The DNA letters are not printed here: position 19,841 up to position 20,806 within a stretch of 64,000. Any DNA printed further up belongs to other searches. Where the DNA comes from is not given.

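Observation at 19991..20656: SerB-like HAD protein with both metal/nucleophile motifs altered (candidate pseudo-phosphatase)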

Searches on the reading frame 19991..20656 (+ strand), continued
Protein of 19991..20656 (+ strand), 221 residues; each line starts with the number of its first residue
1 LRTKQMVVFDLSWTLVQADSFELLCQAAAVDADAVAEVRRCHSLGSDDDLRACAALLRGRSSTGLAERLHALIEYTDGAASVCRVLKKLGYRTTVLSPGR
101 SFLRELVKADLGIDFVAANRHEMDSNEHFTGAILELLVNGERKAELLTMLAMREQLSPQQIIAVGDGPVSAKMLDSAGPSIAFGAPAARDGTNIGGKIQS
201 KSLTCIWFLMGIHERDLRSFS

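Call 33: predict_structure(alignment_id=A2)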
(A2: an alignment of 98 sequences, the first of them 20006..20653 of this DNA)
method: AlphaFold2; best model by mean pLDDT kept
length: 216 residues; sequences in the alignment: 98
mean_pLDDT: 90.3   pTM: 0.87
mean pLDDT of the five models: 90.3, 90.2, 89.9, 89.8, 88.6
residues with pLDDT >= 90: 164; 70-90: 35; 50-70: 10; < 50: 7
segments of 3 or more residues with pLDDT < 50: 184-188
pLDDT, mean of each block of 10 residues (from residue 1): 96 94 97 93 95 97 96 94 96 88 97 95 95 95 97 95 92 86 47 72 88 79
secondary structure, 60 per line:
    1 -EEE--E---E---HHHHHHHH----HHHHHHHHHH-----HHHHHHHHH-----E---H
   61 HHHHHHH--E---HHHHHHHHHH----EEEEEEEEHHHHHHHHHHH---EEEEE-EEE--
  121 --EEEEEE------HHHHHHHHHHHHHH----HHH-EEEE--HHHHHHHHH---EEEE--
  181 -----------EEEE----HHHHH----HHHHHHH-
elements in order: E2-4 H15-22 H27-36 H42-50 H60-67 H74-83 E88-95 H96-106 E110-114 E116-118 E123-128 H135-148 E157-160 H163-171 E175-178 E192-195 H200-204 H209-215
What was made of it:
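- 20006..20656 (+): ORF of 216 codons plus stop, = BAM83459.1 'similar to phosphoserine phosphatase'. It is a HAD/PSP domain only and starts at what is an internal Met of the parent protein. AF2 pLDDT 90.3 (call 33).
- The AF2 model is confident despite the substitutions (call 33).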

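Call 37: fold_search(model_id=the predicted structure, library=pdb)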
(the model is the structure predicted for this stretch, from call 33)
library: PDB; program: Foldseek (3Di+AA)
matches with E <= 10: 1384; with E <= 0.001: 332
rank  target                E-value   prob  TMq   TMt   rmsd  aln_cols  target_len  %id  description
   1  5it0                  8.4e-18  1.00  0.85  0.48   2.9       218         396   29  Crystal structure of Mycobacterium avium SerB2 mutant D343N/D347N (released 2016-04-27)
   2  3p96                  4.6e-17  1.00  0.85  0.48   2.9       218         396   29  Crystal structure of Phosphoserine phosphatase SerB from Mycobacterium avium, native form (released 2010-11-10)
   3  5jlp                  1.1e-16  1.00  0.84  0.48   2.9       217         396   29  Crystal structure of Mycobacterium avium SerB2 in complex with serine at ACT domain (released 2017-05-03)
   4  5jjb                  1.2e-16  1.00  0.84  0.48   3.0       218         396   29  Crystal structure of Mycobacterium avium SerB2 mutant D343G (released 2016-05-18)
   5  5is2                  1.6e-16  1.00  0.83  0.48   3.3       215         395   29  Crystal structure of Mycobacterium avium SerB2 at pH 6.6 (released 2016-04-27)
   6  5it4                  3.5e-16  1.00  0.84  0.48   2.9       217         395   29  Crystal structure of Mycobacterium avium SerB2 mutant D343N (released 2016-04-27)
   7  5t41                  9.2e-16  1.00  0.84  0.48   3.0       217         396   28  Crystal structure of Mycobacterium avium SerB2 mutant S275A/R279A at pH 6.6 with ethylene glycol bound at ACT- I domain (released 2016-11-16)
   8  1f5s_B                6.5e-15  1.00  0.79  0.82   3.3       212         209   27  CRYSTAL STRUCTURE OF PHOSPHOSERINE PHOSPHATASE FROM METHANOCOCCUS JANNASCHII (released 2001-06-20)
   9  7qpl                  1.5e-14  1.00  0.81  0.61   3.6       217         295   26  Crystal structure of phosphoserine phosphatase (SerB) from Brucella melitensis in complex with phosphate and magnesium (released 2023-01-18)
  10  1l7o_B                2.1e-14  1.00  0.81  0.83   3.0       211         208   26  CRYSTAL STRUCTURE OF PHOSPHOSERINE PHOSPHATASE IN APO FORM (released 2002-06-19)
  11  1l7p_B                3.0e-14  1.00  0.79  0.82   3.2       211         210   26  SUBSTRATE BOUND PHOSPHOSERINE PHOSPHATASE COMPLEX STRUCTURE (released 2002-06-19)
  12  4eze_A                4.3e-14  1.00  0.81  0.61   2.8       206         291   23  Crystal structure of had family hydrolase t0658 from Salmonella enterica subsp. enterica serovar Typhi (Target EFI-501 (released 2012-07-25)
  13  9fq5                  5.8e-14  1.00  0.81  0.59   3.6       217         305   26  Crystal structure of phosphoserine phosphatase (SerB) from Brucella melitensis (released 2025-06-25)
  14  1l7o_A                6.6e-14  1.00  0.78  0.83   3.2       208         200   26  CRYSTAL STRUCTURE OF PHOSPHOSERINE PHOSPHATASE IN APO FORM (released 2002-06-19)
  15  1f5s_A                8.4e-14  1.00  0.79  0.81   3.2       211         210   27  CRYSTAL STRUCTURE OF PHOSPHOSERINE PHOSPHATASE FROM METHANOCOCCUS JANNASCHII (released 2001-06-20)
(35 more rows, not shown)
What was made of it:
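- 20006..20656 (+): Foldseek best hit SerB2 (call 37).
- On HAD superfamily: Foldseek TM 0.85 to SerB2 and 0.79 to MjPSP (call 37).
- Checked: AF2 model pLDDT 90.3 (call 33), with Foldseek TM 0.85 to SerB2 and 0.79 to 1f5s (call 37).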

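Call 43: list_cluster_members(proteins=[P0171, P0173, P0174, P0175, P0178, P0181, P0182, P0183, P0186, P0192])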
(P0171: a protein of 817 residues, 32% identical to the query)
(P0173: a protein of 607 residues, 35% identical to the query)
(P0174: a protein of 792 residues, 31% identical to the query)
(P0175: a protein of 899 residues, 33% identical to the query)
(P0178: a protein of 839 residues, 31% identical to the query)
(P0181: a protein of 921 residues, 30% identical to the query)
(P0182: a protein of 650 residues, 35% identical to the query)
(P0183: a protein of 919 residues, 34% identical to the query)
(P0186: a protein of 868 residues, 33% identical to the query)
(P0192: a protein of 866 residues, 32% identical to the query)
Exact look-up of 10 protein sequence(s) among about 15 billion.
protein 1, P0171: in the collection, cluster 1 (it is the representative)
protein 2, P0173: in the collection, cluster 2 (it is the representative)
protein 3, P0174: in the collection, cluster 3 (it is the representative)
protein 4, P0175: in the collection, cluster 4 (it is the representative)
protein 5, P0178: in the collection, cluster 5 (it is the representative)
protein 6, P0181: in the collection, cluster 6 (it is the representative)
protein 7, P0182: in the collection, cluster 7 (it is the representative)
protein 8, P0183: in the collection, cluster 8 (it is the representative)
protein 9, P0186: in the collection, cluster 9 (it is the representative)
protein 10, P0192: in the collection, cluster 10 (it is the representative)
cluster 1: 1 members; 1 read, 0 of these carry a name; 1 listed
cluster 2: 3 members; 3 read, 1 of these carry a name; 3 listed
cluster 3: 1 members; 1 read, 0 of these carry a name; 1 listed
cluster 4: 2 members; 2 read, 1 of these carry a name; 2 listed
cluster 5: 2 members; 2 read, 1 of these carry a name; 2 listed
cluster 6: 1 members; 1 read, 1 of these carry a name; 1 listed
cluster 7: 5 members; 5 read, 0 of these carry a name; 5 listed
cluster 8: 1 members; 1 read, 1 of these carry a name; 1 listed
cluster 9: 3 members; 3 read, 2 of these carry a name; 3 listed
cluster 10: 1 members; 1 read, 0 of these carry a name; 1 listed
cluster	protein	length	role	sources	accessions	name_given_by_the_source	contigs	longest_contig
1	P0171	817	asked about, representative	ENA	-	-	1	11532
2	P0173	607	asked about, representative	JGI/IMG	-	-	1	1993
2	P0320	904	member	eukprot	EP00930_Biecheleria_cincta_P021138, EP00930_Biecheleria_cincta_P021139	TRINITY_DN1572_c0_g2_i1.p1 TRINITY_DN1572_c0_g2~~TRINITY_DN1572_c0_g2_i1.p1 ORF ...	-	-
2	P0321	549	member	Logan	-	-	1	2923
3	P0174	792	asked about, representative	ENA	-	-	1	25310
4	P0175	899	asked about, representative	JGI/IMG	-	-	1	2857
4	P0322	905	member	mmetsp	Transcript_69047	Transcript_69047/g.184012 ORF Transcript_69047/g.184012 Transcript_69047/m.184012 ...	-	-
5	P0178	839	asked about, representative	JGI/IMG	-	-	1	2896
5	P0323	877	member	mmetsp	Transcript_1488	Transcript_1488/g.3016 ORF Transcript_1488/g.3016 Transcript_1488/m.3016 type:complete ...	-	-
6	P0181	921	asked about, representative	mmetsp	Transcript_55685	Transcript_55685/g.120313 ORF Transcript_55685/g.120313 Transcript_55685/m.120313 ...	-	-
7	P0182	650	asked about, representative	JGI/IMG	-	-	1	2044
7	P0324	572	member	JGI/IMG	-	-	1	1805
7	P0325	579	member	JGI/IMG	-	-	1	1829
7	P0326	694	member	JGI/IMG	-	-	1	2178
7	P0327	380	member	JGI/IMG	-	-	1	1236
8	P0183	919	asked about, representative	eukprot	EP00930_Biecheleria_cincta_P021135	TRINITY_DN1572_c0_g1_i2.p1 TRINITY_DN1572_c0_g1~~TRINITY_DN1572_c0_g1_i2.p1 ORF ...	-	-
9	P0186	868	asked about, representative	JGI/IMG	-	phosphoserine phosphatase SerB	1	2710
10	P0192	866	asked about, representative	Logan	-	-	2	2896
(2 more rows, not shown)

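Call 44: search_protein_families(library=pfam, proteins=[P0169, P0170, P0178, P0180, P0188, P0192], max_evalue=0.01)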
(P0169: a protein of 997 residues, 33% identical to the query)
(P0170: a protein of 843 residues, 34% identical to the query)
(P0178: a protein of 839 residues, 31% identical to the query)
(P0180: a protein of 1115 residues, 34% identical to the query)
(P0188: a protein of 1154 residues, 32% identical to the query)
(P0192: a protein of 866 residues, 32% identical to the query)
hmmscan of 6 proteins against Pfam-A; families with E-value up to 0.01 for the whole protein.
P0169 (997 aa): 6 families
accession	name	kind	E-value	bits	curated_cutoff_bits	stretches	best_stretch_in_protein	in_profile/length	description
PF12710.13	HAD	-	7.3e-26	92.2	27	2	707-877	1-188/189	haloacid dehalogenase-like hydrolase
PF00702.32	Hydrolase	-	4.4e-24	86.4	26.4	2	705-881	2-191/191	haloacid dehalogenase-like hydrolase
PF13740.12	ACT_6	-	1.9e-09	37.7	23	1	55-132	1-76/76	ACT domain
PF13419.12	HAD_2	-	1.1e-08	35.8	23.8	1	707-831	1-134/178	Haloacid dehalogenase-like hydrolase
PF08282.18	Hydrolase_3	-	1.8e-06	28.4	20.9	1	846-886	188-228/255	haloacid dehalogenase-like hydrolase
PF06888.18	Put_Phosphatase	-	0.0012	18.7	27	1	706-821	2-118/234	Putative Phosphatase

P0170 (843 aa): 6 families
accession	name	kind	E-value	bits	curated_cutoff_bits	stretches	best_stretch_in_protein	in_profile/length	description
PF12710.13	HAD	-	1.6e-30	107.4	27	2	624-793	1-188/189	haloacid dehalogenase-like hydrolase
PF00702.32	Hydrolase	-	1.8e-30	107.2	26.4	2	622-797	2-191/191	haloacid dehalogenase-like hydrolase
PF13740.12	ACT_6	-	3.2e-13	49.8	23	1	19-94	3-76/76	ACT domain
PF08282.18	Hydrolase_3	-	3.6e-09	37.2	20.9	1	762-820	188-247/255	haloacid dehalogenase-like hydrolase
PF13419.12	HAD_2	-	1.1e-05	26.1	23.8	1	624-798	1-173/178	Haloacid dehalogenase-like hydrolase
PF06888.18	Put_Phosphatase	-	0.00042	20.3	27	1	623-790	2-182/234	Putative Phosphatase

P0178 (839 aa): 6 families
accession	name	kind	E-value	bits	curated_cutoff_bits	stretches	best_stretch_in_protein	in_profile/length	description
PF12710.13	HAD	-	2.8e-31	109.8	27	2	611-780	1-188/189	haloacid dehalogenase-like hydrolase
PF00702.32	Hydrolase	-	1.8e-29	103.9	26.4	2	609-781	2-188/191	haloacid dehalogenase-like hydrolase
PF08282.18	Hydrolase_3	-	2.1e-07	31.4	20.9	1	749-789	188-228/255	haloacid dehalogenase-like hydrolase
PF13419.12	HAD_2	-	0.00012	22.7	23.8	0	612-777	2-165/178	Haloacid dehalogenase-like hydrolase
PF06888.18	Put_Phosphatase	-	0.00082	19.3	27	0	610-778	2-184/234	Putative Phosphatase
PF13740.12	ACT_6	-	0.0095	16.3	23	0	451-492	28-67/76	ACT domain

P0180 (1115 aa): 7 families
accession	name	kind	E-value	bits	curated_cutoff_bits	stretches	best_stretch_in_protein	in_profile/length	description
PF12710.13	HAD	-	3.3e-33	116.2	27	2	892-1060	1-188/189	haloacid dehalogenase-like hydrolase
PF00702.32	Hydrolase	-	1.6e-30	107.4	26.4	2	890-1064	2-191/191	haloacid dehalogenase-like hydrolase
PF08282.18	Hydrolase_3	-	1.9e-09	38.1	20.9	1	1029-1084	188-244/255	haloacid dehalogenase-like hydrolase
PF13740.12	ACT_6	-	4.7e-08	33.3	23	0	529-578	4-52/76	ACT domain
PF06888.18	Put_Phosphatase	-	6.1e-07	29.5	27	1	891-1065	2-191/234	Putative Phosphatase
PF13419.12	HAD_2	-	2.9e-05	24.7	23.8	0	893-1068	2-176/178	Haloacid dehalogenase-like hydrolase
PF21086.3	ACT_PSP_2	-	0.00051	20.5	24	1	802-880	3-77/77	ACT domain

P0188 (1154 aa): 4 families
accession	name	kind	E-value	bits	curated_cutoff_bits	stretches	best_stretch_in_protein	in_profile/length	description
PF00702.32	Hydrolase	-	5.8e-26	92.5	26.4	1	938-1113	2-191/191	haloacid dehalogenase-like hydrolase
PF12710.13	HAD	-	7.7e-24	85.6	27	1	940-1110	1-189/189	haloacid dehalogenase-like hydrolase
PF08282.18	Hydrolase_3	-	1.6e-08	35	20.9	1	1085-1141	195-252/255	haloacid dehalogenase-like hydrolase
PF13740.12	ACT_6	-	4.4e-06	27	23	1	208-274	6-68/76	ACT domain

P0192 (866 aa): 7 families
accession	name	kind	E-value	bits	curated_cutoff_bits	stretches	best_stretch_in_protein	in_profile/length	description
PF12710.13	HAD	-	1.4e-24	88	27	2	670-803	48-189/189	haloacid dehalogenase-like hydrolase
PF00702.32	Hydrolase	-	1.7e-22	81.2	26.4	2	656-806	44-191/191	haloacid dehalogenase-like hydrolase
PF13740.12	ACT_6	-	3.4e-09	36.9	23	1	8-80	3-75/76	ACT domain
PF13419.12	HAD_2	-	4.5e-09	37.1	23.8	0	689-744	66-122/178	Haloacid dehalogenase-like hydrolase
PF08282.18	Hydrolase_3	-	2e-08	34.7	20.9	1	771-829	188-247/255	haloacid dehalogenase-like hydrolase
PF21086.3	ACT_PSP_2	-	6.1e-05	23.5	24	1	553-619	12-76/77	ACT domain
PF13344.12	Hydrolase_6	-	0.0011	19.4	27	0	265-316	10-61/101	Haloacid dehalogenase-like hydrolase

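Call 45: find_encoding_contigs(protein=P0048, flank=3000, max_places=2)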
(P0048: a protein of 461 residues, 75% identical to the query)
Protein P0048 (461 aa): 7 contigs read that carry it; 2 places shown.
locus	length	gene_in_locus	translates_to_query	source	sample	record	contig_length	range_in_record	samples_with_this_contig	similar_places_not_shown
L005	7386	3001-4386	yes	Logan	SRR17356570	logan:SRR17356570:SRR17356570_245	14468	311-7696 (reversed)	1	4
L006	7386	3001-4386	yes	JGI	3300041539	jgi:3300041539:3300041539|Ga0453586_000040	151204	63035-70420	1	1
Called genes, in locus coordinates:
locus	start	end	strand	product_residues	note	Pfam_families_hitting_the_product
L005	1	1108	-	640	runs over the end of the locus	PF00732:GMC_oxred_N, PF05199:GMC_oxred_C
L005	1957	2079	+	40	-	-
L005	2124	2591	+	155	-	PF22832:PsaO_TMD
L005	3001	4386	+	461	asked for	PF00702:Hydrolase, PF12710:HAD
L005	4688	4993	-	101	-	-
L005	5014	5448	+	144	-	-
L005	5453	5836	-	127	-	-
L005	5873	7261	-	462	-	PF00153:Mito_carr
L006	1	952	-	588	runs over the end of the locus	PF00732:GMC_oxred_N, PF05199:GMC_oxred_C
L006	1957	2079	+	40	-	-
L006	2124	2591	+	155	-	PF22832:PsaO_TMD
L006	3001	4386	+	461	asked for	PF00702:Hydrolase, PF12710:HAD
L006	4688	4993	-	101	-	-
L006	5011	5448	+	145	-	-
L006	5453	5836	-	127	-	-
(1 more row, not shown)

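Call 46: find_encoding_contigs(protein=P0047, flank=3000, max_places=2)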
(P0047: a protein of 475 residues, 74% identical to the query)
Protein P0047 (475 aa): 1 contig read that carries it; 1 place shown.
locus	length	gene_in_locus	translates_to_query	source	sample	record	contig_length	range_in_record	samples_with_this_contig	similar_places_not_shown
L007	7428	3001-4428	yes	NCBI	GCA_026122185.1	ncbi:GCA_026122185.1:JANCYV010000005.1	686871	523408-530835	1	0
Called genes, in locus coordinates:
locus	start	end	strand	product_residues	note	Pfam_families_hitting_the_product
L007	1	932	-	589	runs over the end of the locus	PF00732:GMC_oxred_N, PF05199:GMC_oxred_C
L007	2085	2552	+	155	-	PF22832:PsaO_TMD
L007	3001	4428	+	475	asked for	PF00702:Hydrolase, PF12710:HAD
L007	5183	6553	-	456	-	PF00153:Mito_carr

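Call 49: find_encoding_contigs(protein=P0007, flank=3000, max_places=3)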
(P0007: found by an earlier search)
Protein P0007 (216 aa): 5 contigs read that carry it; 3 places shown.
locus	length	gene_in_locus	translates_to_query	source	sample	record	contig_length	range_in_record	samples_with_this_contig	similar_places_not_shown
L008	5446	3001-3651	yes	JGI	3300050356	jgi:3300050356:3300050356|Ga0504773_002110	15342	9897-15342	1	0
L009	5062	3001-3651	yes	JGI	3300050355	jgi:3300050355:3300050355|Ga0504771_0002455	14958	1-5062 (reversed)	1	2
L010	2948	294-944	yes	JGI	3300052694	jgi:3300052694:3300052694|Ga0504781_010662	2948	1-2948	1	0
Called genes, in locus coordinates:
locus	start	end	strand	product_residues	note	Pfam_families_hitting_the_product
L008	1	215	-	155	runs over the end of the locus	-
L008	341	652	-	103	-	-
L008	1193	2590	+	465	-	PF00153:Mito_carr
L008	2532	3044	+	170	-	-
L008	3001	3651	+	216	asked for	PF00702:Hydrolase (weak), PF12710:HAD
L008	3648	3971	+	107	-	-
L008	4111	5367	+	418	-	PF00588:SpoU_methylase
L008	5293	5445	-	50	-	?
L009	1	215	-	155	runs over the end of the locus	-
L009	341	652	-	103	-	-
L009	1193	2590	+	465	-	PF00153:Mito_carr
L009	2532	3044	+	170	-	-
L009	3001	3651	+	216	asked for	PF00702:Hydrolase (weak), PF12710:HAD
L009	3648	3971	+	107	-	-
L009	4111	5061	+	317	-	?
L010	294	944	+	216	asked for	PF00702:Hydrolase (weak), PF12710:HAD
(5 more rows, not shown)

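Call 50: find_encoding_contigs(protein=P0014, flank=3000, max_places=2)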
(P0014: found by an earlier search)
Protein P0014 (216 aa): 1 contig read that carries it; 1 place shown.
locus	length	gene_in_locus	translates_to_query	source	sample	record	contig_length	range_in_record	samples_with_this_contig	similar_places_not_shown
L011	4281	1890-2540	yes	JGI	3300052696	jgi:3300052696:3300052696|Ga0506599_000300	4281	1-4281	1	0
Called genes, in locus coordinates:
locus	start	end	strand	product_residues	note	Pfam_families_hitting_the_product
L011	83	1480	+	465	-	PF00153:Mito_carr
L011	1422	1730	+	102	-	-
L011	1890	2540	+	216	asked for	PF00702:Hydrolase (weak), PF12710:HAD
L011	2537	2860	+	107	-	-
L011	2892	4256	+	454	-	PF00588:SpoU_methylase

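Call 51: find_encoding_contigs(protein=P0016, flank=3000, max_places=2)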
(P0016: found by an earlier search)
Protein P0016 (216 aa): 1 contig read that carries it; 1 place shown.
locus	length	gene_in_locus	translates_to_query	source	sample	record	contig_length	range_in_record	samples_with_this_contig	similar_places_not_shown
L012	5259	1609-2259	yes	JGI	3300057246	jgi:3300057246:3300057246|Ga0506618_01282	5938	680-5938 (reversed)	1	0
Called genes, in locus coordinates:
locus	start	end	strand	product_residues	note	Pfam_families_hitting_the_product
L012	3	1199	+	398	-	?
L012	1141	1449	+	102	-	-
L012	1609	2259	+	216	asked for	PF00702:Hydrolase, PF12710:HAD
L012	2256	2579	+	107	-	-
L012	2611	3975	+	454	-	PF00588:SpoU_methylase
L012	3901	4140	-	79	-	-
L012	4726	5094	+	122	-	PF00886:Ribosomal_S16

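Call 55: find_encoding_contigs(protein=P0187, flank=4000, max_places=2)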
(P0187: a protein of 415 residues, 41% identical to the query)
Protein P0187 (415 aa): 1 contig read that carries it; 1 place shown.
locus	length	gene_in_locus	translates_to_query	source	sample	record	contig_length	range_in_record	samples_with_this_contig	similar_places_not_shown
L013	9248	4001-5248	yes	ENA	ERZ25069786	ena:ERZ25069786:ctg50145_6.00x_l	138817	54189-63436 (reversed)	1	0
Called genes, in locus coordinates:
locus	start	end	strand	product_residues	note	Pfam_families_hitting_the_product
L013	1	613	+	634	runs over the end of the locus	PF02518:HATPase_c, PF00204:DNA_gyraseB, PF01751:Toprim, PF00986:DNA_gyraseB_C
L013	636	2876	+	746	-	PF00521:DNA_topoisoIV, PF03989:DNA_gyraseA_C (faint)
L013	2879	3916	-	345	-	-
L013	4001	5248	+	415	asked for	PF13740:ACT_6, PF00702:Hydrolase, PF06888:Put_Phosphatase (faint), PF12710:HAD, PF08282:Hydrolase_3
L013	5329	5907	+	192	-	PF08207:EFP_N, PF01132:EFP, PF09285:Elong-fact-P_C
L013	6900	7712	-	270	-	PF00581:Rhodanese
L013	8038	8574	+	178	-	PF00929:RNase_T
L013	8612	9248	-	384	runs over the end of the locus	PF08331:QueG_DUF1730, PF13484:Fer4_16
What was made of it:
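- Tried and rejected: P0187, the canonical hit with the highest identity, is bacterial, with gyrase and EF-P neighbours (call 55).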
